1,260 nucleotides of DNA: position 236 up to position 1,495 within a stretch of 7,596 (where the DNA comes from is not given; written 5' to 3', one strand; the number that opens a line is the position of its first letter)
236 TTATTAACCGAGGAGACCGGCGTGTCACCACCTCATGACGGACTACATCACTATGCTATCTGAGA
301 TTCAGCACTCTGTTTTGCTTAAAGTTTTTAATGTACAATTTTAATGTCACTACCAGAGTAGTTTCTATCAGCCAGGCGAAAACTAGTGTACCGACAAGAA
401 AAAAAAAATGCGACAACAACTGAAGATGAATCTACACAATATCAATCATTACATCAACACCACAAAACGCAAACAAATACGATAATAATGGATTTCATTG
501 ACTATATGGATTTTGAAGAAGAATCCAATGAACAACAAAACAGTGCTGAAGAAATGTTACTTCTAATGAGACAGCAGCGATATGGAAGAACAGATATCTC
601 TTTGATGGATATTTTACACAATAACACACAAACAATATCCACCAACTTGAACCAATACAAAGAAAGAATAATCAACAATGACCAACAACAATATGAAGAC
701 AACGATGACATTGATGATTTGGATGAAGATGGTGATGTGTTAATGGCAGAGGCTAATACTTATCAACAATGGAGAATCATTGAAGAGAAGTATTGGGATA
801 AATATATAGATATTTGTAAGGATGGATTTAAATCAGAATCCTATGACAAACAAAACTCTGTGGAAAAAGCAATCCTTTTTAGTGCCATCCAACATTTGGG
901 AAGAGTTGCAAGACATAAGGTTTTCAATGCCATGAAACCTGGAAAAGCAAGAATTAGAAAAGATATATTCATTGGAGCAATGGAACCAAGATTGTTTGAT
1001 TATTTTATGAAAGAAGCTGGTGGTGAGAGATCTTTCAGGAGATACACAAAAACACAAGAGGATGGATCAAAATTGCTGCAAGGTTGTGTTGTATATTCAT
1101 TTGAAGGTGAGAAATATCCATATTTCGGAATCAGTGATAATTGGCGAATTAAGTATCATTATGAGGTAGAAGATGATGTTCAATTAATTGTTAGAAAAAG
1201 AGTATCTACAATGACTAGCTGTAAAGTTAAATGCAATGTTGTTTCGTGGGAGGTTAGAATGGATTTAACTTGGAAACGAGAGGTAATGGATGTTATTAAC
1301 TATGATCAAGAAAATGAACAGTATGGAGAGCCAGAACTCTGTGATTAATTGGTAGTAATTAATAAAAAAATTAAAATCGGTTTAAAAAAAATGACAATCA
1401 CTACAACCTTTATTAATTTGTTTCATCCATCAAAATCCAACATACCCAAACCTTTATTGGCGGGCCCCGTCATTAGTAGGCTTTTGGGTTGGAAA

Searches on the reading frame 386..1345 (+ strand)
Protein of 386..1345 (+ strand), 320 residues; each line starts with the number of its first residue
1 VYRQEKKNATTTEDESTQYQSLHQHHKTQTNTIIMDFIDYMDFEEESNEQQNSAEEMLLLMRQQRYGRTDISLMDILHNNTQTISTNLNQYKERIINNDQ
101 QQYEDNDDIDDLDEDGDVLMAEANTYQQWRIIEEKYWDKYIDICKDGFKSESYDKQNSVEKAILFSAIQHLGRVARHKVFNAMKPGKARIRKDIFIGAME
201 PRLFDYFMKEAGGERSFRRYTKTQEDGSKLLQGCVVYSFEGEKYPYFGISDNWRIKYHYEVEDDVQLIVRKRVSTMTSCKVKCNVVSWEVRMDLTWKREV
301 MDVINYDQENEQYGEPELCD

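Call 5: search_protein_families(library=pfam, max_evalue=1, proteins=[window:386-1345:+])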
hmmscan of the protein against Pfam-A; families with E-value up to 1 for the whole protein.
window:386-1345:+ (320 aa): 1 family
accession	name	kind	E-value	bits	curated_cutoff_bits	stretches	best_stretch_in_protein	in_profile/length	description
PF00957.27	Synaptobrevin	-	0.06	13.6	26.4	1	79-128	3-52/89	Synaptobrevin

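Call 47: search_protein_families(library=ncbifam, max_evalue=1, proteins=[window:488-1345:+])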
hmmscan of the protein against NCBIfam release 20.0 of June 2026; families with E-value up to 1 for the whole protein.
window:488-1345:+ (286 aa): 0 families

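Call 48: search_protein_families(library=phrogs, max_evalue=1, proteins=[window:488-1345:+])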
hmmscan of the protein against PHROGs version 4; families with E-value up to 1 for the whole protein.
window:488-1345:+ (286 aa): 2 families
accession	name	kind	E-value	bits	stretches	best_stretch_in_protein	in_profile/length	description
phrog_15139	-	unknown function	0.015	16.5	1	16-65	20-69/132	-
phrog_1429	-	head and packaging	0.028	15.8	1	123-191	22-88/104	virion structural protein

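Call 69: find_encoding_contigs(protein=window:488-1345:+, flank=10000, max_places=6)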
Protein window:488-1345:+ (286 aa): no gene with exactly this product is on record in the collection.

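Call 75: find_related_loci(query=window:488-1345:+, collection=viral_contigs, flank=3000)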
Query window:488-1345:+ (286 aa) in viral_contigs; peptide patterns used: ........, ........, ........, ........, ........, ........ (x = any residue, [..] = any of these).
1 stretches matched a pattern, but none encodes a relative of the query by tblastn (E <= 1e-3).
